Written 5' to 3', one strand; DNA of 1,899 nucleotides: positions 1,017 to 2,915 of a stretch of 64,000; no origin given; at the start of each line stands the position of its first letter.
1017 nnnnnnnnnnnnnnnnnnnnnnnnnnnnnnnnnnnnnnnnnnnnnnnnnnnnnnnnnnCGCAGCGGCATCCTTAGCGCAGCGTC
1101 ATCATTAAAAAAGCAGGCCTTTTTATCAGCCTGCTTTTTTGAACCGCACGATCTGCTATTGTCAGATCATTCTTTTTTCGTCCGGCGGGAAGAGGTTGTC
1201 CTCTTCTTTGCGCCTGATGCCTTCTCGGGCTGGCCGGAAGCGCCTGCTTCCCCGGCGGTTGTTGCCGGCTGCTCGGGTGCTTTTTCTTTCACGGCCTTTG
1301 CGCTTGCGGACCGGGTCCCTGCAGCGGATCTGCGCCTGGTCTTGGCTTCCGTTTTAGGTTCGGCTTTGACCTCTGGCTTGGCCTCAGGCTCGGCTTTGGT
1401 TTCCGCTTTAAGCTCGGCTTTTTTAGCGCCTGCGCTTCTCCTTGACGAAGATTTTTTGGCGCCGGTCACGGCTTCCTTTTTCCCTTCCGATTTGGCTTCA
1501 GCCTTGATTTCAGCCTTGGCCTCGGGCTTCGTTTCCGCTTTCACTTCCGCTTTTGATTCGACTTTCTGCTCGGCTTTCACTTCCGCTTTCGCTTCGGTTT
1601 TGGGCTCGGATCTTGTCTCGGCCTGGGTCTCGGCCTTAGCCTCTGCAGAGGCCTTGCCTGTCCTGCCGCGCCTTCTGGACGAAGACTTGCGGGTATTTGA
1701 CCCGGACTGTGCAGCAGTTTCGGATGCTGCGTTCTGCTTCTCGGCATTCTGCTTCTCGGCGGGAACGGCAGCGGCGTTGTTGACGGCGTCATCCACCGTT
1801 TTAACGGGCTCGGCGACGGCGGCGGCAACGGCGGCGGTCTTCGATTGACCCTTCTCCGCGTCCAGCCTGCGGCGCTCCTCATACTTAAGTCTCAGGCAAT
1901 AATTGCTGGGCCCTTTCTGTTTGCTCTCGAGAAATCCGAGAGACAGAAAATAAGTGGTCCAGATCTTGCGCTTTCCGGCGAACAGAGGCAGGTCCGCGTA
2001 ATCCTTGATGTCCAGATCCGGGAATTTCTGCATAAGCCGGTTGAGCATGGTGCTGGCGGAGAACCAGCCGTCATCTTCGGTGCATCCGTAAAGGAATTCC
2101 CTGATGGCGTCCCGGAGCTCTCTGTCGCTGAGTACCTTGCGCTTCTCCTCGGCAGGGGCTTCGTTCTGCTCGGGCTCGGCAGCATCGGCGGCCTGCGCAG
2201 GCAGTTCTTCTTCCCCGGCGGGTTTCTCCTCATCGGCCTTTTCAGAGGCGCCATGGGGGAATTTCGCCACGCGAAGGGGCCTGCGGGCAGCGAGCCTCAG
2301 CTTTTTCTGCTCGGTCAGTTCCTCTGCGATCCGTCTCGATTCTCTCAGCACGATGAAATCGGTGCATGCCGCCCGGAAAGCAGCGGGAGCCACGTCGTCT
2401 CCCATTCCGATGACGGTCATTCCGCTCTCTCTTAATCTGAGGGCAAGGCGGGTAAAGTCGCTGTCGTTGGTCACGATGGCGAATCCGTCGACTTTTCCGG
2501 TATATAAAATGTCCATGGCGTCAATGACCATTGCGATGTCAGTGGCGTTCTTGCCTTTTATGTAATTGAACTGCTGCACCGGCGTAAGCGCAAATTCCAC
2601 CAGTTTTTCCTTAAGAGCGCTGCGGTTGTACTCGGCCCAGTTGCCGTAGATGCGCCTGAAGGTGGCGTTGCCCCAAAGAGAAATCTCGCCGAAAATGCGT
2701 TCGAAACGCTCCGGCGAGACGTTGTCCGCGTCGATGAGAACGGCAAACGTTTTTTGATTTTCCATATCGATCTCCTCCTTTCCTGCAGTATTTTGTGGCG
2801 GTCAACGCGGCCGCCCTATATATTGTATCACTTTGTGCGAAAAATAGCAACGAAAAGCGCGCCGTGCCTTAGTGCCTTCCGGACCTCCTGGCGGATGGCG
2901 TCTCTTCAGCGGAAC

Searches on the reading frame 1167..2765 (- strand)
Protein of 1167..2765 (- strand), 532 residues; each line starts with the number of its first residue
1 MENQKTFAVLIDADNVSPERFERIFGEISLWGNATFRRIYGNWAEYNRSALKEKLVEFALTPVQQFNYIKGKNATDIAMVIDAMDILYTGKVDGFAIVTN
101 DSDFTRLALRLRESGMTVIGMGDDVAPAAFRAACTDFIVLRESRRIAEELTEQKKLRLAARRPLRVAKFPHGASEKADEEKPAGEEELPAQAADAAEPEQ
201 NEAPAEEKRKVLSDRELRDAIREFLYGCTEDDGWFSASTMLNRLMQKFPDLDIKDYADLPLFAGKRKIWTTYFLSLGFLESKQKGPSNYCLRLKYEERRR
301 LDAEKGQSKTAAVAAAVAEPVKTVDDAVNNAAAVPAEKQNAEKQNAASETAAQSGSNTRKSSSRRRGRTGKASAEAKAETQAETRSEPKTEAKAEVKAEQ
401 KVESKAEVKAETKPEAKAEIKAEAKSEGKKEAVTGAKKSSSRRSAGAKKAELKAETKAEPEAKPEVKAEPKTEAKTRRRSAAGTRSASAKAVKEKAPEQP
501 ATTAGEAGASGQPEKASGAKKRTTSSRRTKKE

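Call 47: find_encoding_contigs(protein=window:1167-2765:-, flank=10000, max_places=3)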
Protein window:1167-2765:- (532 aa): 6 contigs read that carry it; 3 places shown.
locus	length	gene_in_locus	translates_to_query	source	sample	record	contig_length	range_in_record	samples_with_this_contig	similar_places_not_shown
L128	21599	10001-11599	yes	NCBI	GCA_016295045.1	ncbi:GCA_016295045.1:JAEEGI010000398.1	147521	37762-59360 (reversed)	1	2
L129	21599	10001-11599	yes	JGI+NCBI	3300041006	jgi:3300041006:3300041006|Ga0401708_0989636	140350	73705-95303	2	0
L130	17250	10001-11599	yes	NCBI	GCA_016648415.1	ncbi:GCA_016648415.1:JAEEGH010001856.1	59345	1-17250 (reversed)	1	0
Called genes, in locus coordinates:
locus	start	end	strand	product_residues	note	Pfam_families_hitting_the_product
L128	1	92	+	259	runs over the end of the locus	-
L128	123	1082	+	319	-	PF01256:Carb_kinase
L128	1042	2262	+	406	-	PF01168:Ala_racemase_N, PF00842:Ala_racemase_C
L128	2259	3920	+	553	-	PF03629:SASA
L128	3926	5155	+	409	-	PF01704:UDPGP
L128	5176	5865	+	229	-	-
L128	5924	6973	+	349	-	PF02603:Hpr_kinase_N, PF07475:Hpr_kinase_C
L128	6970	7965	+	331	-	PF01565:FAD_binding_4, PF02873:MurB_C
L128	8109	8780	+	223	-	-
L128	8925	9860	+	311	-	PF00849:PseudoU_synth_2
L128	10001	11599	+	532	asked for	PF01936:NYN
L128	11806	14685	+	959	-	PF02739:5_3_exonuc_N, PF01367:5_3_exonuc, PF22619:DNA_polI_exo1 (weak), PF00476:DNA_pol_A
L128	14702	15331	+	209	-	PF01121:CoaE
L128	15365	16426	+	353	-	PF04616:Glyco_hydro_43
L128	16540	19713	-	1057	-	PF25596:CPSase_L_D1, PF02786:CPSase_L_D2, PF02787:CPSase_L_D3, PF25596:CPSase_L_D1, PF02655:ATP-grasp_3, PF02786:CPSase_L_D2, PF07478:Dala_Dala_lig_C, PF02142:MGS, +5 more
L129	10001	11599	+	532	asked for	PF01936:NYN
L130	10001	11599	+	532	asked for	PF01936:NYN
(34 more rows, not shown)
